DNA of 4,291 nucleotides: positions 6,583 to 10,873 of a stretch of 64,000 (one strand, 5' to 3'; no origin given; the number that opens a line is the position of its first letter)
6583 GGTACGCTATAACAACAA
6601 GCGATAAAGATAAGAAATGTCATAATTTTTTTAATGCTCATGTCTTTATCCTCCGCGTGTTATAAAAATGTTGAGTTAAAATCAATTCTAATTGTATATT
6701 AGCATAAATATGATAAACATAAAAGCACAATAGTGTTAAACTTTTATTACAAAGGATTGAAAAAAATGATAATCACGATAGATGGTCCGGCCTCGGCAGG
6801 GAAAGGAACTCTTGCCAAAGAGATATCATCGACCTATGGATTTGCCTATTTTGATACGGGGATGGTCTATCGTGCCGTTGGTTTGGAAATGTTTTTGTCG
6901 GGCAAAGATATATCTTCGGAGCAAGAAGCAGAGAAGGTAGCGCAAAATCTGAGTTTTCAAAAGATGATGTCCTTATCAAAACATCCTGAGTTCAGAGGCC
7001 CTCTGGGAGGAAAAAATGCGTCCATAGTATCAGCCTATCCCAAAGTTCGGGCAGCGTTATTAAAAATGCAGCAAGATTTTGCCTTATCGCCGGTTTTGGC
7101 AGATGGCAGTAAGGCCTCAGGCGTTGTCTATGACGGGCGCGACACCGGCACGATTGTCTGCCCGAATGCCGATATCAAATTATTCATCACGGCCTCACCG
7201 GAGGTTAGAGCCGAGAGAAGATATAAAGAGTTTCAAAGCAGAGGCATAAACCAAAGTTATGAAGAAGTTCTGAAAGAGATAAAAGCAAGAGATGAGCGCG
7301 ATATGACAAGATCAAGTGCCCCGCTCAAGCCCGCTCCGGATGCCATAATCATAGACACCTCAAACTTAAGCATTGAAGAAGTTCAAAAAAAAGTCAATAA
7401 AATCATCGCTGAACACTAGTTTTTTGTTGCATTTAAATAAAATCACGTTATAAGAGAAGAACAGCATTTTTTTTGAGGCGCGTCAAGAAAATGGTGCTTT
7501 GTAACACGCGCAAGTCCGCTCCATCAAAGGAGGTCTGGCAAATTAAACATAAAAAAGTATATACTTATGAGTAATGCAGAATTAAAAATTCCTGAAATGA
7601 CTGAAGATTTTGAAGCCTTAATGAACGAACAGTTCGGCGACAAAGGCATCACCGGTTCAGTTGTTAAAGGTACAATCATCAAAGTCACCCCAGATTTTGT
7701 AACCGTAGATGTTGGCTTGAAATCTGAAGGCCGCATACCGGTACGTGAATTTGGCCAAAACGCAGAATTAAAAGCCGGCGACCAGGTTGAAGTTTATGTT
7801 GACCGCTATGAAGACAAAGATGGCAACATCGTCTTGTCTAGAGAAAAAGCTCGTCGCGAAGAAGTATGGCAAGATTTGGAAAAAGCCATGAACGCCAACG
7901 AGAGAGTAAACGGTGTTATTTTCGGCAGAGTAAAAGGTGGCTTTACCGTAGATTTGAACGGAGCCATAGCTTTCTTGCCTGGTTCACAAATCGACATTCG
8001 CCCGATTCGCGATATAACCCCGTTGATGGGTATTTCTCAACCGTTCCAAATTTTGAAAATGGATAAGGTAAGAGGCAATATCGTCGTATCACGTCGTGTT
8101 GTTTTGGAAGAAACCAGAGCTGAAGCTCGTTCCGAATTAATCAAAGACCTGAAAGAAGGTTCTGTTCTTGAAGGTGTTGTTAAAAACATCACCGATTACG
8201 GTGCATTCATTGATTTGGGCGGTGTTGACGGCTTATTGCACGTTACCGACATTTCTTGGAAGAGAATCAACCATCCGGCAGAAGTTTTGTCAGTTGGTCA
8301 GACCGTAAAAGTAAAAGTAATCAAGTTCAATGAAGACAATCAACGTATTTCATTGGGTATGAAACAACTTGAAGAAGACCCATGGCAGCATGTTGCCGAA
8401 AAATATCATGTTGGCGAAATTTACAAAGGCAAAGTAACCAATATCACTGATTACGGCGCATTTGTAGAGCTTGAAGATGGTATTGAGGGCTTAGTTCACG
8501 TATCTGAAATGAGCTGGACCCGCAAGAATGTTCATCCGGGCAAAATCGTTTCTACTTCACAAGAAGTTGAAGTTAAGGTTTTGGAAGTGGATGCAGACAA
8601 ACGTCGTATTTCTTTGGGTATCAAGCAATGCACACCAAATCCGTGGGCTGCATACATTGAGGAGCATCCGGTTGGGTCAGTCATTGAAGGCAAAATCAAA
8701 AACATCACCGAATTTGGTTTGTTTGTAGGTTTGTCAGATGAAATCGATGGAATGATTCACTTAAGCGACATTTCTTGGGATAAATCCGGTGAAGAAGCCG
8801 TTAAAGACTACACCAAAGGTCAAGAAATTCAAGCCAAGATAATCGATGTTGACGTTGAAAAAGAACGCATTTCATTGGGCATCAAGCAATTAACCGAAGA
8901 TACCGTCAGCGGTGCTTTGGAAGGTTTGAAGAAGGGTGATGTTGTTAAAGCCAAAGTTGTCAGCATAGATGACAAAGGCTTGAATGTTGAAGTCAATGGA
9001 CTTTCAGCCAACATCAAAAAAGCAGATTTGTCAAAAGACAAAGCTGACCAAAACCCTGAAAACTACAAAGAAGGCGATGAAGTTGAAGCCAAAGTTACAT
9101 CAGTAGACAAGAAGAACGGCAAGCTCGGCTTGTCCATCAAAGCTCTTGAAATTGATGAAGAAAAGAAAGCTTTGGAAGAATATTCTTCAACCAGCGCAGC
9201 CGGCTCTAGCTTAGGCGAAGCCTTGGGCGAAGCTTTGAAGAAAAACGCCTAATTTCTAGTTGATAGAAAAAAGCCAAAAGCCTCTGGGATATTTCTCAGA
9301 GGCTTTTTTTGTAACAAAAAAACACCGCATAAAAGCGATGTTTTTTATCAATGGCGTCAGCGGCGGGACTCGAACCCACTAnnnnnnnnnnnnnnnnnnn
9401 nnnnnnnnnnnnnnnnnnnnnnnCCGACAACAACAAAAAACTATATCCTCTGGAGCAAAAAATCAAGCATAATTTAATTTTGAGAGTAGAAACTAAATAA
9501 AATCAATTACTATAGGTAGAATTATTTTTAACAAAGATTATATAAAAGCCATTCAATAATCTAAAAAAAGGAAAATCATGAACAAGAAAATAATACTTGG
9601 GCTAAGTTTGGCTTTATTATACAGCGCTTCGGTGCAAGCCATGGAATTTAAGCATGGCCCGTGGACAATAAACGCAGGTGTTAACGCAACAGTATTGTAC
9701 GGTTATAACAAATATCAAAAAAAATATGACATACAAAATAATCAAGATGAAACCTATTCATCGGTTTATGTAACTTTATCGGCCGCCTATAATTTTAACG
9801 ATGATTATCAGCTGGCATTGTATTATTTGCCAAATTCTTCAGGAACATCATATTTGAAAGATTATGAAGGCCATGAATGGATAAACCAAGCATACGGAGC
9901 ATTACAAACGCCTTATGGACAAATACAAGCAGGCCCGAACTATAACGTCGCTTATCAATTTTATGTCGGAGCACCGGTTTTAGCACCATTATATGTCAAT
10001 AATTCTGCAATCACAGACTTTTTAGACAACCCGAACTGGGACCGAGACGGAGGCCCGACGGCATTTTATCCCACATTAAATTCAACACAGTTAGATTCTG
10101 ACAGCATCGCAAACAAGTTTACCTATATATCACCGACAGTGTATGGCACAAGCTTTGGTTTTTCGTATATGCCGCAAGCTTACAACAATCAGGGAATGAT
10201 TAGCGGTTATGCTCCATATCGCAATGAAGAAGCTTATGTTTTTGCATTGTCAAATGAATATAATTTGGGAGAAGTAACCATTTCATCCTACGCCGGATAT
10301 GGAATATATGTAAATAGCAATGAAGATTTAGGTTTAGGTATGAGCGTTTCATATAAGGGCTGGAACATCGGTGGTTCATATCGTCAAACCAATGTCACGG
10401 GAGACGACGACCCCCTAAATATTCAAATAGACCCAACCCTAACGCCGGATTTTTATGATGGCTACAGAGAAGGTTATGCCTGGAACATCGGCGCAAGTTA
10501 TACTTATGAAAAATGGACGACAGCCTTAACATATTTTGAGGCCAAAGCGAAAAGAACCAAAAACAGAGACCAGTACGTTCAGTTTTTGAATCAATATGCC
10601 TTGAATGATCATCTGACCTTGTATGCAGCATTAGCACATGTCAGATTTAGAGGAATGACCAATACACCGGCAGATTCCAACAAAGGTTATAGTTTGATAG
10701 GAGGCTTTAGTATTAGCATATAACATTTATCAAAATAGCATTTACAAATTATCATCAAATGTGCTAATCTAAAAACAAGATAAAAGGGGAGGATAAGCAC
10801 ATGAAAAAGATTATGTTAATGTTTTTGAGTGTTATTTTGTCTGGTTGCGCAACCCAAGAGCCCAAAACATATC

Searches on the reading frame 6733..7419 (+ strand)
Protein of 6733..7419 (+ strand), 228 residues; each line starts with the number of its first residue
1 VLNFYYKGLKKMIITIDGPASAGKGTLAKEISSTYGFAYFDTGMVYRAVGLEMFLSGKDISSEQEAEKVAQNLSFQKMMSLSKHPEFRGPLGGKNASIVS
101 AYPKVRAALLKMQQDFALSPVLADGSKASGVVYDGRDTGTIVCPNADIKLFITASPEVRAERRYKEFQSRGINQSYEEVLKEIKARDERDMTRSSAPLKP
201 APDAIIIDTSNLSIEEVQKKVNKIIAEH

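Call 8: search_protein_families(library=pfam, proteins=[window:6733-7419:+], max_evalue=0.01)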
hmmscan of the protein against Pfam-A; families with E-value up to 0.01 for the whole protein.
window:6733-7419:+ (228 aa): 6 families
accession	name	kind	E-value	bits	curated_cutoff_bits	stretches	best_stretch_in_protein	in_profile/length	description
PF02224.24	Cytidylate_kin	-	1.1e-57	195.6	26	1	14-225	1-209/211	Cytidylate kinase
PF13189.12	Cytidylate_kin2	-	1.2e-10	42.3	28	1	13-190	1-150/176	Cytidylate kinase-like family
PF13207.12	AAA_17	-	4.9e-06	27.3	27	1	18-55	2-39/136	AAA domain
PF13238.12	AAA_18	-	0.00059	20.7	29.4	1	14-165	1-110/128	AAA domain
PF01712.25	dNK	-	0.0056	16.9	27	0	14-40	1-27/203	Deoxynucleoside kinase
PF00406.28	ADK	-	0.0076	16.8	26.8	0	18-62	3-47/151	Adenylate kinase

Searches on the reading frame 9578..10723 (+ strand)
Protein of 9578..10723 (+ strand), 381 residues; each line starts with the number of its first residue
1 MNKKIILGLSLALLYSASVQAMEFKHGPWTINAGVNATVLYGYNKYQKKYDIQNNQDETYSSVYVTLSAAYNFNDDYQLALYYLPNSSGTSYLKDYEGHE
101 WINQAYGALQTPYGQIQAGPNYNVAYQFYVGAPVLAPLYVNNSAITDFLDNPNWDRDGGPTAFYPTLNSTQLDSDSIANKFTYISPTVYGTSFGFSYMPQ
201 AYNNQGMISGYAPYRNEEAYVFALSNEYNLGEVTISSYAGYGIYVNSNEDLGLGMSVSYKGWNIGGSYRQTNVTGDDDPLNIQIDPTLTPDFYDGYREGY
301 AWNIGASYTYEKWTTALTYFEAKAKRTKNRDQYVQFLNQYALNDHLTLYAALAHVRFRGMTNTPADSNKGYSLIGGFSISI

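Call 8: search_protein_families(library=pfam, proteins=[window:9578-10723:+], max_evalue=0.01)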
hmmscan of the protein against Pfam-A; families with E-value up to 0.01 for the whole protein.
window:9578-10723:+ (381 aa): 2 families
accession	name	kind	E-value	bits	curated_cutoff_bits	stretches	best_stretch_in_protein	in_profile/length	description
PF13609.12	Porin_4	-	4.1e-22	79.8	27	1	101-358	83-308/310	Gram-negative porin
PF06797.16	DUF1229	-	0.0019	19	25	0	4-83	67-146/164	Protein of unknown function (DUF1229)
